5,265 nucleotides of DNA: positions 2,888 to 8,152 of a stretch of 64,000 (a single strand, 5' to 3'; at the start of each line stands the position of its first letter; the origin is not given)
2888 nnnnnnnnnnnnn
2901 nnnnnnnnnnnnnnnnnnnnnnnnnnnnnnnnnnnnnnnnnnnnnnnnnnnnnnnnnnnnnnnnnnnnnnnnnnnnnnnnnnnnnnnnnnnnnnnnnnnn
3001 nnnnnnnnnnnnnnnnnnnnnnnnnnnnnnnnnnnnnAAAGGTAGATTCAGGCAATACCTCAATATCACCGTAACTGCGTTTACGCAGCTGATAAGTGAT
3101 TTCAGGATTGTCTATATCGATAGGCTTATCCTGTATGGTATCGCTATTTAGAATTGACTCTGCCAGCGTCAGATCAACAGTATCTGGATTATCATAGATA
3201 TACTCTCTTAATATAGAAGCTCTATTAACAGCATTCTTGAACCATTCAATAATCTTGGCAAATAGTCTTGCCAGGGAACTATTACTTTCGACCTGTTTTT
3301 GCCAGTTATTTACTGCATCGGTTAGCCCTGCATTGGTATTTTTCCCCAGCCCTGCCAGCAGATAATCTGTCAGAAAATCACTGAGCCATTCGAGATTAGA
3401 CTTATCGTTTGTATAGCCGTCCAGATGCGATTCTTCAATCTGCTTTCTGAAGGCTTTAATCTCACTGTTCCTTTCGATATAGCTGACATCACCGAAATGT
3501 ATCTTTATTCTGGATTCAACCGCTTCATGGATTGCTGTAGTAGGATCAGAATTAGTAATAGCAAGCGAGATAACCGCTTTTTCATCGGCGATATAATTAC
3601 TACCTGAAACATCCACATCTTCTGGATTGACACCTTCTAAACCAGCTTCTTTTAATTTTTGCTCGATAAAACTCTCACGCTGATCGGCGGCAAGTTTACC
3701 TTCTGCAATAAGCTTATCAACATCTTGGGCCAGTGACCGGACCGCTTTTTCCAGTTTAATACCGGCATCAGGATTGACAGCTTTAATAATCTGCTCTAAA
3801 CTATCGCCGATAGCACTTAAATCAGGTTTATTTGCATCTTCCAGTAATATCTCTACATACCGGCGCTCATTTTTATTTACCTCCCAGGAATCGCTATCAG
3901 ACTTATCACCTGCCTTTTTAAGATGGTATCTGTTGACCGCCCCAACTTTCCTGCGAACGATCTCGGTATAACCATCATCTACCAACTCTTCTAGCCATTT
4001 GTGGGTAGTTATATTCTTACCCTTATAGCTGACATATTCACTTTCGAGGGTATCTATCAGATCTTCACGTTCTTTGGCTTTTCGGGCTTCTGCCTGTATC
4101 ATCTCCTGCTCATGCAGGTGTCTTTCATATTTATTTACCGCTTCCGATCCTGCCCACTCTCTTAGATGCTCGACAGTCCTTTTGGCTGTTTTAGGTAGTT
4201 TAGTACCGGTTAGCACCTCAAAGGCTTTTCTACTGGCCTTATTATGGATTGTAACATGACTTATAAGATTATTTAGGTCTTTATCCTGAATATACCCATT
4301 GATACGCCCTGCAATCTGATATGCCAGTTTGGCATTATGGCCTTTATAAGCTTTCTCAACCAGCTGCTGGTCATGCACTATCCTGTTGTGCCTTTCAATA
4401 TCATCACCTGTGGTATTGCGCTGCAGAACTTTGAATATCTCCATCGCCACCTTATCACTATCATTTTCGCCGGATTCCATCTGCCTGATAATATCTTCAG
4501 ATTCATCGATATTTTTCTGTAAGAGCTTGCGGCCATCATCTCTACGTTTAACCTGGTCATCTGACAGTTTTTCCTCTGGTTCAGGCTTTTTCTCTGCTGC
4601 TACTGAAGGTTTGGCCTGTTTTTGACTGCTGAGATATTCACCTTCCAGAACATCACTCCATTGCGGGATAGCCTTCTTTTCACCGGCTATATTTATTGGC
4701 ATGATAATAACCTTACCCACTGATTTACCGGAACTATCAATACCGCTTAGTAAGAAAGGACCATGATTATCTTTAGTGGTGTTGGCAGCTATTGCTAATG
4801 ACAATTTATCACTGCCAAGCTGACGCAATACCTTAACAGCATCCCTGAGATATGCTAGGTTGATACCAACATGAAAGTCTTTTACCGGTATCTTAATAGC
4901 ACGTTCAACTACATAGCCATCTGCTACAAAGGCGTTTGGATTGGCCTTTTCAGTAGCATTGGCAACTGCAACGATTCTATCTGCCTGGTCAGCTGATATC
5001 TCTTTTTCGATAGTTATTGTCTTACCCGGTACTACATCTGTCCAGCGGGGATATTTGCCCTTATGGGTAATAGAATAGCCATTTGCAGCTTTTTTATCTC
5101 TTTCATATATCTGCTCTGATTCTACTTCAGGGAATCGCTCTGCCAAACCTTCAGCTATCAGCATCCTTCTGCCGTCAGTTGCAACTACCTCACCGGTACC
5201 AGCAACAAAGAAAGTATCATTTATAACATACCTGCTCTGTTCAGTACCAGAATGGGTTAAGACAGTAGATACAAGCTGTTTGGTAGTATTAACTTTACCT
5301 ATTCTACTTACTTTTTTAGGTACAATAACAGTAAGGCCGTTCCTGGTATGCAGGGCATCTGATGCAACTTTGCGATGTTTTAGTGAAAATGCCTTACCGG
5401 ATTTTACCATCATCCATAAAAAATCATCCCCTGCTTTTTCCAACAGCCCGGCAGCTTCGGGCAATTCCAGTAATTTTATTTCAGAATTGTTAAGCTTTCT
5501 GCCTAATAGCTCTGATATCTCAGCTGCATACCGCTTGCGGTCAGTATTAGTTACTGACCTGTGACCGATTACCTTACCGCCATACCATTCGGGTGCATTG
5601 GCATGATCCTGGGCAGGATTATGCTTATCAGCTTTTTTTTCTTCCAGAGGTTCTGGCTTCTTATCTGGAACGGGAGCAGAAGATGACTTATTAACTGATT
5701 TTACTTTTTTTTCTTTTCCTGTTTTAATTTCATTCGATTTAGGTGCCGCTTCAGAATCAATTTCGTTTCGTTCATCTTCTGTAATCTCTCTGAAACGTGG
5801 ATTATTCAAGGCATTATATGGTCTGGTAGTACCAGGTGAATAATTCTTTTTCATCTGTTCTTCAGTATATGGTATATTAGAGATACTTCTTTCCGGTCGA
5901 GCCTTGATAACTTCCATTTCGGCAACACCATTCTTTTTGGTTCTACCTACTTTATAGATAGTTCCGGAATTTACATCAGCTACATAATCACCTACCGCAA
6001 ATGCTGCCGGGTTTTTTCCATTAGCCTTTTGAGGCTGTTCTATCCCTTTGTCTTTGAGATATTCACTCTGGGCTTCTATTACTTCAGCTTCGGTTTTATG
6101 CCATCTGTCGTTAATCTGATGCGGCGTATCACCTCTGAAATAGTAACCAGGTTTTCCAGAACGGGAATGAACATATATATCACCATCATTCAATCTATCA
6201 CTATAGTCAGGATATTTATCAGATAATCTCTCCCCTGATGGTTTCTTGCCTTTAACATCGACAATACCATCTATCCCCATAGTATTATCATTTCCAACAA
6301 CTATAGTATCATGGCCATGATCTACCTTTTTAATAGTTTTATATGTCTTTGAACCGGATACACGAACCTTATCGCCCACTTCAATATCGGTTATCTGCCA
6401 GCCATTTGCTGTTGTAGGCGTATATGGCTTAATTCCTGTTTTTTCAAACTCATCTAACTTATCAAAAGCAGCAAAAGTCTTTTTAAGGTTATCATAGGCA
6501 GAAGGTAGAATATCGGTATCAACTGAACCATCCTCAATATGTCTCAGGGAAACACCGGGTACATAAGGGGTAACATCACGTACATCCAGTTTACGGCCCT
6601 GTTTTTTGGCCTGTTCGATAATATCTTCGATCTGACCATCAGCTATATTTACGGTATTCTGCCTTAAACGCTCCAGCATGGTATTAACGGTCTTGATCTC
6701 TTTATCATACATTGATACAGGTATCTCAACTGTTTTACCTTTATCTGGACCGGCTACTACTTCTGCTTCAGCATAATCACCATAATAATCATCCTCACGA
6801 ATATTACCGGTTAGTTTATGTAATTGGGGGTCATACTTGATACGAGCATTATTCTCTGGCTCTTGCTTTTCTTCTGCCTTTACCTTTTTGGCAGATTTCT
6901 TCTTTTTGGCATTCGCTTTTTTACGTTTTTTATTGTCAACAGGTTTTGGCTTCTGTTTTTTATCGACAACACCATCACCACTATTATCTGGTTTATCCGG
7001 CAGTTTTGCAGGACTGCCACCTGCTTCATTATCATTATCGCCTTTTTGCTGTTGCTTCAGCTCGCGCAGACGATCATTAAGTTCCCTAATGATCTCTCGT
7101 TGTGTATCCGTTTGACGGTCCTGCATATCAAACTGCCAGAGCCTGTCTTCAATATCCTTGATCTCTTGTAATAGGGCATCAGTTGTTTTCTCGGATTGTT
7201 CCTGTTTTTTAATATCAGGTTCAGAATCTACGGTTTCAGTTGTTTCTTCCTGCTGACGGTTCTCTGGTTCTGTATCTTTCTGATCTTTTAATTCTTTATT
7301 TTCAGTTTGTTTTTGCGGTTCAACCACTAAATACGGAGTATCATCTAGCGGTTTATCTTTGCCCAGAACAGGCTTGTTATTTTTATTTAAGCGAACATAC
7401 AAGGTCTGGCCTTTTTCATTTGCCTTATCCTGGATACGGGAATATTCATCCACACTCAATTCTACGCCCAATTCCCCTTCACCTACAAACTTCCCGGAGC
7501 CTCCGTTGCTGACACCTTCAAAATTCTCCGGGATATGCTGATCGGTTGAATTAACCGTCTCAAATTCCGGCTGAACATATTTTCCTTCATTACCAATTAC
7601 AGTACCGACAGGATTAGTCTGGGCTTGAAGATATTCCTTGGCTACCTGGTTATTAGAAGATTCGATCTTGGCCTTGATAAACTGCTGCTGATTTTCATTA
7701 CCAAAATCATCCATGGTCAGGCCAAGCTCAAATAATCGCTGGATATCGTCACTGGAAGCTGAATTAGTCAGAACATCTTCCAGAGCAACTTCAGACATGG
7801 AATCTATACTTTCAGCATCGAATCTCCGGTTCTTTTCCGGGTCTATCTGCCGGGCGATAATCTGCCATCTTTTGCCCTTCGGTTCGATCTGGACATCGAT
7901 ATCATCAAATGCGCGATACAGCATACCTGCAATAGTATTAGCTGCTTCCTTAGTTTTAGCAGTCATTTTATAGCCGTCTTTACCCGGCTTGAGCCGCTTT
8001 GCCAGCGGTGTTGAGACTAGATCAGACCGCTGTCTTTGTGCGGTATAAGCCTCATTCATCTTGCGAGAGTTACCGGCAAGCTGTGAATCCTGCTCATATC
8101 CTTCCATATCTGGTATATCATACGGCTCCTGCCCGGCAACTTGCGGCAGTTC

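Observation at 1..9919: One uninterrupted ORF of at least 3306 codons closes the phage structural operon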

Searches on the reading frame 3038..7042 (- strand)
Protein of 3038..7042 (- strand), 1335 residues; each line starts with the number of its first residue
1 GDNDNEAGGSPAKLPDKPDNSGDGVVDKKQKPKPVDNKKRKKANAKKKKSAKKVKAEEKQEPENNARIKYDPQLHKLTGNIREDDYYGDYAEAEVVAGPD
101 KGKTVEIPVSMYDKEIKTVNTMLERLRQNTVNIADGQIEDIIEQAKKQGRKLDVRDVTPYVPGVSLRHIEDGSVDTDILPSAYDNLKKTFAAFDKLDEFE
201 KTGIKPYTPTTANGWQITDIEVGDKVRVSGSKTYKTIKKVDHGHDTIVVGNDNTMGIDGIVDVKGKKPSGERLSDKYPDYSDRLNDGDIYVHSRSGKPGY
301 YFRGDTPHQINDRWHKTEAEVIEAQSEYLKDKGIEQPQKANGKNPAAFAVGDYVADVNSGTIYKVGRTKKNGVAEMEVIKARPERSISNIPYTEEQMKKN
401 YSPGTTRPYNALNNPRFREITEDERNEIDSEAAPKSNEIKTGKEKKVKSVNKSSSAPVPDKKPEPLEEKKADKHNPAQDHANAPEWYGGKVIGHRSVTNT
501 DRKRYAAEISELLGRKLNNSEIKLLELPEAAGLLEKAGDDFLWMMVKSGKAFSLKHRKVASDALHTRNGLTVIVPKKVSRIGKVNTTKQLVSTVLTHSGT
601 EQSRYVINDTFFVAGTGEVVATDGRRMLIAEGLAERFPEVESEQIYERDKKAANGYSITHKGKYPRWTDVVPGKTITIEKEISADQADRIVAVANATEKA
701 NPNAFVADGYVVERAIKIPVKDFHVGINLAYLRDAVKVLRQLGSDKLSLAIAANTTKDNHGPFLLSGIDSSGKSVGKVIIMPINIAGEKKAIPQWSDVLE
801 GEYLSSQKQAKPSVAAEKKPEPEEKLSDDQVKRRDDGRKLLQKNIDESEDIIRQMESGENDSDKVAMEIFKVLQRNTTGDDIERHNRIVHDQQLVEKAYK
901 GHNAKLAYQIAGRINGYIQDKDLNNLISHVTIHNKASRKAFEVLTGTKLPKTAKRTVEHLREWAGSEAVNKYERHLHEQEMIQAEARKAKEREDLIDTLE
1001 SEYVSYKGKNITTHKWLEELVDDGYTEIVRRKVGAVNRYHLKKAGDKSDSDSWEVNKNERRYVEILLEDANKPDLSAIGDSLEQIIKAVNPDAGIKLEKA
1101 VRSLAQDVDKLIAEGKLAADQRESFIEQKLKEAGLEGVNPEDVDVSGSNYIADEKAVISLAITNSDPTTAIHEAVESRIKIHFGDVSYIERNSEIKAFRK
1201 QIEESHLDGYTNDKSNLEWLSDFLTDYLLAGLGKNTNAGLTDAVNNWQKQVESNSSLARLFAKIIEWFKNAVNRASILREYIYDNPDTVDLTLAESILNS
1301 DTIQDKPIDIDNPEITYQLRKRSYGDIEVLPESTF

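Call 91: search_dna_similar(query=window:3038-7042:-, collection=phages, mode=protein, max_evalue=0.001, max_rows=15)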
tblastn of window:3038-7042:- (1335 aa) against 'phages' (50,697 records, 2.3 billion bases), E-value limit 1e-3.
No match.

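Call 92: search_dna_similar(query=window:3038-7042:-, collection=plasmids, mode=protein, max_evalue=0.001, max_rows=15)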
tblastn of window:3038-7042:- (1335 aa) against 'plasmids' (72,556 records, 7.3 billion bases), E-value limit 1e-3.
Records with a match: 6; places in all: 6; records where one place covers at least 80% of the query: 0.
Best place of each record, by identity: <60% 6.
By first word of the organism name: Pseudomonas 4; Xanthomonas 1; Escherichia 1.
By predicted mobility (MOB-suite, as given by PLSDB): non-mobilizable 4; conjugative 2.
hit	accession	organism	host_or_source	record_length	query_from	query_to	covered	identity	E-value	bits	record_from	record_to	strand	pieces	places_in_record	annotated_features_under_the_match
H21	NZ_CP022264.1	Xanthomonas citri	Cowpea,cell culture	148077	872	1051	13%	24.9%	2e-4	54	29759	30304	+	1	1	hypothetical protein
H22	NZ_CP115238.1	Pseudomonas aeruginosa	Homo sapiens,culture samples from human ...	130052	920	1065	11%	27.6%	9e-5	55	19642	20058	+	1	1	hypothetical protein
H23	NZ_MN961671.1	Pseudomonas aeruginosa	-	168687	920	1065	11%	27.6%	9e-5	55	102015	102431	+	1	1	hypothetical protein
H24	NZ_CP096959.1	Pseudomonas aeruginosa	Homo sapiens,phlegm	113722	920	1065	11%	27.6%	2e-4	54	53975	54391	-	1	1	hypothetical protein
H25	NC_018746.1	Pseudomonas putida ND6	-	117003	920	1065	11%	27.0%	1e-4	54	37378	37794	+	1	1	hypothetical protein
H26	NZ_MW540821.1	Escherichia coli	-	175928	920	1065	11%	27.0%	1e-4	54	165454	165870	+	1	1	hypothetical protein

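Call 93: get_annotated_region(hit=H25, flank=4000)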
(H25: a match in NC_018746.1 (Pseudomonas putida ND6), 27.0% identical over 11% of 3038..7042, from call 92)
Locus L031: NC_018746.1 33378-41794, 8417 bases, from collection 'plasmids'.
description: Pseudomonas putida ND6 plasmid pND6-2, complete sequence
organism: Pseudomonas putida ND6 (NCBI taxid 231023)
taxonomy: Bacteria; Pseudomonadota; Gammaproteobacteria; Pseudomonadales; Pseudomonadaceae; Pseudomonas; Pseudomonas putida; Pseudomonas putida ND6
host: -; source: -; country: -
typing (MOB-suite, as given by PLSDB): non-mobilizable; replicon rep_cluster_1964; mating-pair formation MPF_I
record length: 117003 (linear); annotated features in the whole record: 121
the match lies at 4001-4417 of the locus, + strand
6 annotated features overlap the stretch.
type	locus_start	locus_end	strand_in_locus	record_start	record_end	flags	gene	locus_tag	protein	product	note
CDS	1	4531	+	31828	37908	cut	-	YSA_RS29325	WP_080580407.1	hypothetical protein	-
CDS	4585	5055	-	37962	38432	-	-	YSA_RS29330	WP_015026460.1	hypothetical protein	-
CDS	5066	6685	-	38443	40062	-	-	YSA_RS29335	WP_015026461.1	DNA sulfur modification protein DndB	-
CDS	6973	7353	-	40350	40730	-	-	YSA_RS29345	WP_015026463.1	hypothetical protein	-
CDS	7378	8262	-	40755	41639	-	-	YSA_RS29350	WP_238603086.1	SprT-like domain-containing protein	-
CDS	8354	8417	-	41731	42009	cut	-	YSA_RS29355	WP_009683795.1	HU family DNA-binding protein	GO:0030261 - chromosome condensation [Evidence IEA]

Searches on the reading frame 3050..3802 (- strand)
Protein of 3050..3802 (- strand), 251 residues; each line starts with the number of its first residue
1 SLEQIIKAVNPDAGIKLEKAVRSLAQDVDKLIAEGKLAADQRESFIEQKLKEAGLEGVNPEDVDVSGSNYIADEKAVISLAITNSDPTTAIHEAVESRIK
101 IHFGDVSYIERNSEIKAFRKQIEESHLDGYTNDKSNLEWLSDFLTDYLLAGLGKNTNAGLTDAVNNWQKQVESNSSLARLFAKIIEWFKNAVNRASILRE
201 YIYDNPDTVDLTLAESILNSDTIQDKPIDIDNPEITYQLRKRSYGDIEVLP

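Call 58: search_protein_families(library=pfam, proteins=[window:3050-3802:-], max_evalue=10)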
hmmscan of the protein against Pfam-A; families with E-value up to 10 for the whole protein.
window:3050-3802:- (251 aa): 1 family
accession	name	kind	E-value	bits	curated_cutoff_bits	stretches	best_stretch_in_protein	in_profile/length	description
PF09115.15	DNApol3-delta_C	-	0.11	13.4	21.7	1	134-188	37-90/117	DNA polymerase III, delta subunit, C terminal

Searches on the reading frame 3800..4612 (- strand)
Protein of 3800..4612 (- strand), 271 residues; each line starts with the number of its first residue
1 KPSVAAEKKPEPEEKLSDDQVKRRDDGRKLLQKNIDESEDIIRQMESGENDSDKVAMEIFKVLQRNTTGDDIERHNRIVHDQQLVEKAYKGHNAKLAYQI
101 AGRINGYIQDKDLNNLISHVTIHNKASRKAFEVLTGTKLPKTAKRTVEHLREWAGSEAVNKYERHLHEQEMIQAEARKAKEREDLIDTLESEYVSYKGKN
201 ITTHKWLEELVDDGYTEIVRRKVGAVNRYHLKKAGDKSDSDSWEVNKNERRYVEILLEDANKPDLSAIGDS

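Call 58: search_protein_families(library=pfam, proteins=[window:3800-4612:-], max_evalue=10)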
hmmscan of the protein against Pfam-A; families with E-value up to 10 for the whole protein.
window:3800-4612:- (271 aa): 4 families
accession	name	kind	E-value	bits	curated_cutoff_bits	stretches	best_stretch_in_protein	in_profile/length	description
PF06213.17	CobT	-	0.022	14.7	26.1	1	132-187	147-205/276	Cobalamin biosynthesis protein CobT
PF20237.3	DUF6594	-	0.47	10.8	30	1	137-221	95-155/238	Family of unknown function (DUF6594)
PF10711.15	DUF2513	-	0.56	11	29.6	1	39-99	8-65/100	Hypothetical protein (DUF2513)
PF00484.24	Pro_CA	-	0.91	10.2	25.7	1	163-219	88-145/156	Carbonic anhydrase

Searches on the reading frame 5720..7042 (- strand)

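Call 58: search_protein_families(library=pfam, proteins=[window:5720-7042:-], max_evalue=10)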
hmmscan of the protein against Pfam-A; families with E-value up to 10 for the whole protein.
window:5720-7042:- (441 aa): 1 family
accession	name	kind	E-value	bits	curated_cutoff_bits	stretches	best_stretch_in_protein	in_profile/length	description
PF12569.14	NatA_aux_su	-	5.4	6.3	33.3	1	13-67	385-437/515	N-terminal acetyltransferase A, auxiliary subunit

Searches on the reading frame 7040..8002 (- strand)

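Call 58: search_protein_families(library=pfam, proteins=[window:7040-8002:-], max_evalue=10)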
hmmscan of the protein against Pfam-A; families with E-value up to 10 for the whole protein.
window:7040-8002:- (321 aa): 3 families
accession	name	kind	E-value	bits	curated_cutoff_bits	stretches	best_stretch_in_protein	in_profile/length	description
PF13184.12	KH_5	-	0.068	13.7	27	1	126-144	13-31/69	NusA-like KH domain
PF12464.13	Mac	-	0.098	13.4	22.1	1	24-34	3-13/53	Maltose acetyltransferase hexapeptide capping motif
PF06133.16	Com_YlbF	-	6.5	7.7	23.9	2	230-284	45-99/105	Control of competence regulator ComK, YlbF/YmcA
